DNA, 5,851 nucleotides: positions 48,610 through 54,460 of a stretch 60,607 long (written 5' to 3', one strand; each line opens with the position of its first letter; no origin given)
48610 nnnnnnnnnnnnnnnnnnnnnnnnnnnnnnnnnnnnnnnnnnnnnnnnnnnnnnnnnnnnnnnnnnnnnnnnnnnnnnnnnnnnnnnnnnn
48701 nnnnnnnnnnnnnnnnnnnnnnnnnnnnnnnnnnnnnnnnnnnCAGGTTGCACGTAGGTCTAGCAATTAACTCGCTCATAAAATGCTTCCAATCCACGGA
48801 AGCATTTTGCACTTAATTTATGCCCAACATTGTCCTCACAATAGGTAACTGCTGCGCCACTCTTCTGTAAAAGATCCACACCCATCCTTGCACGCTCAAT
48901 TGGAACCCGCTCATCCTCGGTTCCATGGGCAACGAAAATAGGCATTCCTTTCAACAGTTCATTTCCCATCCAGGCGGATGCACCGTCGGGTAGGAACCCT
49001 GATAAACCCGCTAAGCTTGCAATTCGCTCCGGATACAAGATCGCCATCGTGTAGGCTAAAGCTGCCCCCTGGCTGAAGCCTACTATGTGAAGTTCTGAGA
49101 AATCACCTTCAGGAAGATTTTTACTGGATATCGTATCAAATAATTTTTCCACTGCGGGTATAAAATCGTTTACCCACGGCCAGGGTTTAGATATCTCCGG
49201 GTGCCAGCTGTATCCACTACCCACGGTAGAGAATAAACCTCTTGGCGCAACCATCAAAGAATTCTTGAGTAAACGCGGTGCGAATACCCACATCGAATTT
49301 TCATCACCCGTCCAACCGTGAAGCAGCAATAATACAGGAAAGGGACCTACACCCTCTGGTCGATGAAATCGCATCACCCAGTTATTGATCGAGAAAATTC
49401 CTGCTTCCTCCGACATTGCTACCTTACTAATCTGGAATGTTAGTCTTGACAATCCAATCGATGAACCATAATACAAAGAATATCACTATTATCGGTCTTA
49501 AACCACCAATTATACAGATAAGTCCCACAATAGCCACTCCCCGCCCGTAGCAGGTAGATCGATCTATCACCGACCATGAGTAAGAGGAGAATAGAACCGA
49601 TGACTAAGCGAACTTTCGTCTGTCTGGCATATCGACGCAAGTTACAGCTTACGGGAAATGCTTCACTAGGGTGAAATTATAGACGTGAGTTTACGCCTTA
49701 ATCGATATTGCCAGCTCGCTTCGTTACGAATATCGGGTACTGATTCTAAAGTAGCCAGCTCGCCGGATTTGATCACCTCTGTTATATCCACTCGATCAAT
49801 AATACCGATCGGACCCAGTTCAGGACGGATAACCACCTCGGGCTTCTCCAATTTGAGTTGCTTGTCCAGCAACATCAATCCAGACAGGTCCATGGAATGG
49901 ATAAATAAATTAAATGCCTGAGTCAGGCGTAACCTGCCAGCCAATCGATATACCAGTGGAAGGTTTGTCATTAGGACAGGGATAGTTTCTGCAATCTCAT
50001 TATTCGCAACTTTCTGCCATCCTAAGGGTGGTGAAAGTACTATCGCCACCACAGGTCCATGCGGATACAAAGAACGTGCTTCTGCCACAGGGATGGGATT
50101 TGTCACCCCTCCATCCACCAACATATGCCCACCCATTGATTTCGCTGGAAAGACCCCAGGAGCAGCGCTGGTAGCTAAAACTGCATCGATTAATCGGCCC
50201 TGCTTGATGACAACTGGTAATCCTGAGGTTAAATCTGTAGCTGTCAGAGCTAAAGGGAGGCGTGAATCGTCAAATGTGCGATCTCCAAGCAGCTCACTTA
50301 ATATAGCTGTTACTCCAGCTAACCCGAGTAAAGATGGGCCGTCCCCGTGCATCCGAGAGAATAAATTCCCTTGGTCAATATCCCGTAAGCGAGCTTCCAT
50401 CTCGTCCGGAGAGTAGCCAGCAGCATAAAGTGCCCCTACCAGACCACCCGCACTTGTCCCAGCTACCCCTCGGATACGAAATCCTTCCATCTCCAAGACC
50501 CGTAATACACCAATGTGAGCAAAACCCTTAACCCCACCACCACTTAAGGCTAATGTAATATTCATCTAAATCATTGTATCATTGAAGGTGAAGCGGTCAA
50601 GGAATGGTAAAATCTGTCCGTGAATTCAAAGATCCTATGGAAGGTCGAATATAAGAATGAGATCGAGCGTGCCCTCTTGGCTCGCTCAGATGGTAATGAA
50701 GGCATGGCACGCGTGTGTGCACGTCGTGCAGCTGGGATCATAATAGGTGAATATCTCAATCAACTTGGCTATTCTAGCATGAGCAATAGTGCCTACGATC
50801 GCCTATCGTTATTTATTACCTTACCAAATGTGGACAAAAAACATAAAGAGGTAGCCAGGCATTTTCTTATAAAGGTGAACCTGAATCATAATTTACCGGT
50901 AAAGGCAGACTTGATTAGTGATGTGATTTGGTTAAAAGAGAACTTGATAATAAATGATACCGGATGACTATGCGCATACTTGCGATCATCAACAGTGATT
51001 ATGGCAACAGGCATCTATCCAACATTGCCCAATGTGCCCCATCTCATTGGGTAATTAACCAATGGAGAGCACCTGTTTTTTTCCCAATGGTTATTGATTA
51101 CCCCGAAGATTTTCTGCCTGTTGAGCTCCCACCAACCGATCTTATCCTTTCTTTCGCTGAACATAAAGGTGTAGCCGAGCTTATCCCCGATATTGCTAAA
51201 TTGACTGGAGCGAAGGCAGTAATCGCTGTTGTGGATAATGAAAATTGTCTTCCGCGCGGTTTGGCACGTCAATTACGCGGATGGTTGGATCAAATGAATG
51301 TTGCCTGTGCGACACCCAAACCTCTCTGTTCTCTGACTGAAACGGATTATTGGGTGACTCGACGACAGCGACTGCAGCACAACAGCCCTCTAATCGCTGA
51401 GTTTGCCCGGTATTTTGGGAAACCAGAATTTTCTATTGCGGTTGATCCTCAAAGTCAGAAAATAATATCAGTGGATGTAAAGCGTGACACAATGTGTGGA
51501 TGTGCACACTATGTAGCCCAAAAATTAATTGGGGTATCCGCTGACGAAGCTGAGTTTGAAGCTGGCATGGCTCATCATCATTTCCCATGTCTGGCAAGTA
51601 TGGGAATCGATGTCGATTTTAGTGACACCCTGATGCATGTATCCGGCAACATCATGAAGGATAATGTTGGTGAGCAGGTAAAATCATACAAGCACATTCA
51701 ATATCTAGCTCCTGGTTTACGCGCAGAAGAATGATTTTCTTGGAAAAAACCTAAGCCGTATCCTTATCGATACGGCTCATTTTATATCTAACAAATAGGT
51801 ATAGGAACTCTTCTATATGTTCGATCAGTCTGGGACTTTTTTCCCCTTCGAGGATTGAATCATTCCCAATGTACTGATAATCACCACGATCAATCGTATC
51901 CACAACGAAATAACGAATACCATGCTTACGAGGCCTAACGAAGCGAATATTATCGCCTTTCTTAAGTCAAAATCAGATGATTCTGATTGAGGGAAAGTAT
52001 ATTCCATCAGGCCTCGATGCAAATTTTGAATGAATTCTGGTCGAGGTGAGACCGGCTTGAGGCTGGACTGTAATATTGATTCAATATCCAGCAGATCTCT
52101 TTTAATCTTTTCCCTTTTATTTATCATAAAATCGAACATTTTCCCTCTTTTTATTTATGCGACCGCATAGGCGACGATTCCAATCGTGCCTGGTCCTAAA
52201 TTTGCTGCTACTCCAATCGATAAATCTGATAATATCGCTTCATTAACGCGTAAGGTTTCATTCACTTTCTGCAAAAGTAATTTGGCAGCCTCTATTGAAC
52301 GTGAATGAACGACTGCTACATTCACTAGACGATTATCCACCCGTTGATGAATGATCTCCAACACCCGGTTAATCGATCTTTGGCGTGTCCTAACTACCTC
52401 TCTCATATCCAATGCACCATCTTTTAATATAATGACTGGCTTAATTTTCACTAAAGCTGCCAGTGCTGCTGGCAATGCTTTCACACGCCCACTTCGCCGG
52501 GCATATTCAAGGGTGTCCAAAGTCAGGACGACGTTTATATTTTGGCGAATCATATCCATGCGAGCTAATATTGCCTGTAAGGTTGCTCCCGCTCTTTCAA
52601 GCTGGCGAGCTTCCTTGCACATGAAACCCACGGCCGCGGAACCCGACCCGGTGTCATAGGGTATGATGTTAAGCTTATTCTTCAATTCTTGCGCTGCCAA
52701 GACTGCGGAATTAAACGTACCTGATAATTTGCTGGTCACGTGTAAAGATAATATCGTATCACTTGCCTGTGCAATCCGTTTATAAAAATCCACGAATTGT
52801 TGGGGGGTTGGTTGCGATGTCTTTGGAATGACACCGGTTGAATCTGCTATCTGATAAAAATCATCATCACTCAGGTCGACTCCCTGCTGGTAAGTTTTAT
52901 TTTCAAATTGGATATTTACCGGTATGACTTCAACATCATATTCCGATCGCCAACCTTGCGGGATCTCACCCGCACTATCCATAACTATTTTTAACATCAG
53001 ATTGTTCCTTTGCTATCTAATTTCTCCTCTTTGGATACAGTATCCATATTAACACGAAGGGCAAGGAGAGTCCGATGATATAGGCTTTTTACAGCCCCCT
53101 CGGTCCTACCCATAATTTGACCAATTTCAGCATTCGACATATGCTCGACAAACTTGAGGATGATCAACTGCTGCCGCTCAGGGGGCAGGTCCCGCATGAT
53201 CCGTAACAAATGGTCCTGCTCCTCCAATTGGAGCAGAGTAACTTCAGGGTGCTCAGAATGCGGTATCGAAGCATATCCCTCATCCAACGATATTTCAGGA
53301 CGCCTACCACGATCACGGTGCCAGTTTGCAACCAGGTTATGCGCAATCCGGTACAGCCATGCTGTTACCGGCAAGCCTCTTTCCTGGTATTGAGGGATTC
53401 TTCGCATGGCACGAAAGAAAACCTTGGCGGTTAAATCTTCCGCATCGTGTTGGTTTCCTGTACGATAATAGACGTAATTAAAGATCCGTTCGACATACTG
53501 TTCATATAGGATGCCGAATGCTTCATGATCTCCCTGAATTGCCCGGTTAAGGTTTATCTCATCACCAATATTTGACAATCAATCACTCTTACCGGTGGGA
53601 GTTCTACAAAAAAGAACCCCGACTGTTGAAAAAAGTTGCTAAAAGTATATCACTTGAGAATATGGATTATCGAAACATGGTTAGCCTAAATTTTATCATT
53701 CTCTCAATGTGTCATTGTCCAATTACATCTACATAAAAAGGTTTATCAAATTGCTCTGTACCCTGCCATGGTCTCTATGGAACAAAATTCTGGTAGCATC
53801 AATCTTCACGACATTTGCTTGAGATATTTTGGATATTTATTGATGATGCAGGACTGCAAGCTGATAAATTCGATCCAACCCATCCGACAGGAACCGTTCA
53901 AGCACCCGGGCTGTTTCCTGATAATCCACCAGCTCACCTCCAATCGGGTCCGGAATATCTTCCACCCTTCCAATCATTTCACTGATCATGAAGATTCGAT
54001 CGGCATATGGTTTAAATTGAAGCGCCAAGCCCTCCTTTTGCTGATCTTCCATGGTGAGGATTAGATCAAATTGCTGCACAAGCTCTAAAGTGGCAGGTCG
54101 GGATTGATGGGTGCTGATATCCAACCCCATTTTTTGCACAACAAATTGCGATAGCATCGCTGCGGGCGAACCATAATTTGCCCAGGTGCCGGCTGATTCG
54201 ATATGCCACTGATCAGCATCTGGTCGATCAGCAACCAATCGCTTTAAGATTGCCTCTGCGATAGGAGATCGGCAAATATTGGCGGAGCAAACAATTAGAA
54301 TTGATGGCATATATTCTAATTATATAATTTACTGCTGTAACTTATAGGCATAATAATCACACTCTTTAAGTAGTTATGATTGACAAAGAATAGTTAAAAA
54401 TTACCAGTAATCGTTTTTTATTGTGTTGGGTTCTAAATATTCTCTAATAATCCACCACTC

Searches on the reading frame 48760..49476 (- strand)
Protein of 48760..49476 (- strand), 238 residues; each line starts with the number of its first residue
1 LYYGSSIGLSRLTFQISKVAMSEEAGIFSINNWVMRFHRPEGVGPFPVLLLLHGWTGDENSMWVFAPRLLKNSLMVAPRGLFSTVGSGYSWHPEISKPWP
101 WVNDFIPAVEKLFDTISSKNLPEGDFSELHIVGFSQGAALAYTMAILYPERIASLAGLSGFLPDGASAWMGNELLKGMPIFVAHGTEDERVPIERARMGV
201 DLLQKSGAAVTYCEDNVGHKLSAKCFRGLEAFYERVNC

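Call 59: search_protein_families(library=pfam, proteins=[window:48760-49476:-], max_evalue=0.00001)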
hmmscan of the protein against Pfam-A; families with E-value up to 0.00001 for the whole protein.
window:48760-49476:- (238 aa): 2 families
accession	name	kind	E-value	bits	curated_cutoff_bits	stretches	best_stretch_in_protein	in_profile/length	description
PF02230.22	Abhydrolase_2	-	1.2e-13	51.9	23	1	48-232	16-212/217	Phospholipase/Carboxylesterase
PF00561.26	Abhydrolase_1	-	1.9e-09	38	25.8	1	47-160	1-102/245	alpha/beta hydrolase fold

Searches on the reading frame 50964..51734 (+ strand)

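Call 59: search_protein_families(library=pfam, proteins=[window:50964-51734:+], max_evalue=0.00001)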
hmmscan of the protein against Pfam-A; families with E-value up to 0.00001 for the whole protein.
window:50964-51734:+ (256 aa): 1 family
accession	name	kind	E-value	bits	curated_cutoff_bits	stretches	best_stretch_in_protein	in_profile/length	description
PF02593.20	DUF166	-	7.1e-48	163.5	24.4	1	9-239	4-219/221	Domain of unknown function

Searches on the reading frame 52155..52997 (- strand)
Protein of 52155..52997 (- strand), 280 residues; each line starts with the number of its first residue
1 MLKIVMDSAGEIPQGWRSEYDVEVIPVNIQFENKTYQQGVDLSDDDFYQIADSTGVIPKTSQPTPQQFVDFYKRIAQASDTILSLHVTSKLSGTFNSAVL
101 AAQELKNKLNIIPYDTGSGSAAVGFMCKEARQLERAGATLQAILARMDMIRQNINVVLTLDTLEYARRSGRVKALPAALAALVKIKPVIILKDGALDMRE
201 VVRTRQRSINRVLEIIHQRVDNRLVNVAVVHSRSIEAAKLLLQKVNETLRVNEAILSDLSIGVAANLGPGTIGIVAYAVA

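Call 59: search_protein_families(library=pfam, proteins=[window:52155-52997:-], max_evalue=0.00001)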
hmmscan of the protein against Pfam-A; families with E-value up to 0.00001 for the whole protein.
window:52155-52997:- (280 aa): 1 family
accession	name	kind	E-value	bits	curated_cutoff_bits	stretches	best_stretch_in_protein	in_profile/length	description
PF02645.21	DegV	-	2.8e-69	234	27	1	2-277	2-278/280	Uncharacterised protein, DegV family COG1307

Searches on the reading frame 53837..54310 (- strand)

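Call 59: search_protein_families(library=pfam, proteins=[window:53837-54310:-], max_evalue=0.00001)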
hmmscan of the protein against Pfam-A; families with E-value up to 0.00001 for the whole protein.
window:53837-54310:- (157 aa): 1 family
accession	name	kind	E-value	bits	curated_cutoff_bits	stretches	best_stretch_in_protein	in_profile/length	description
PF01451.26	LMWPc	-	3.3e-26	92.7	23.2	1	4-142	1-141/144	Low molecular weight phosphotyrosine protein phosphatase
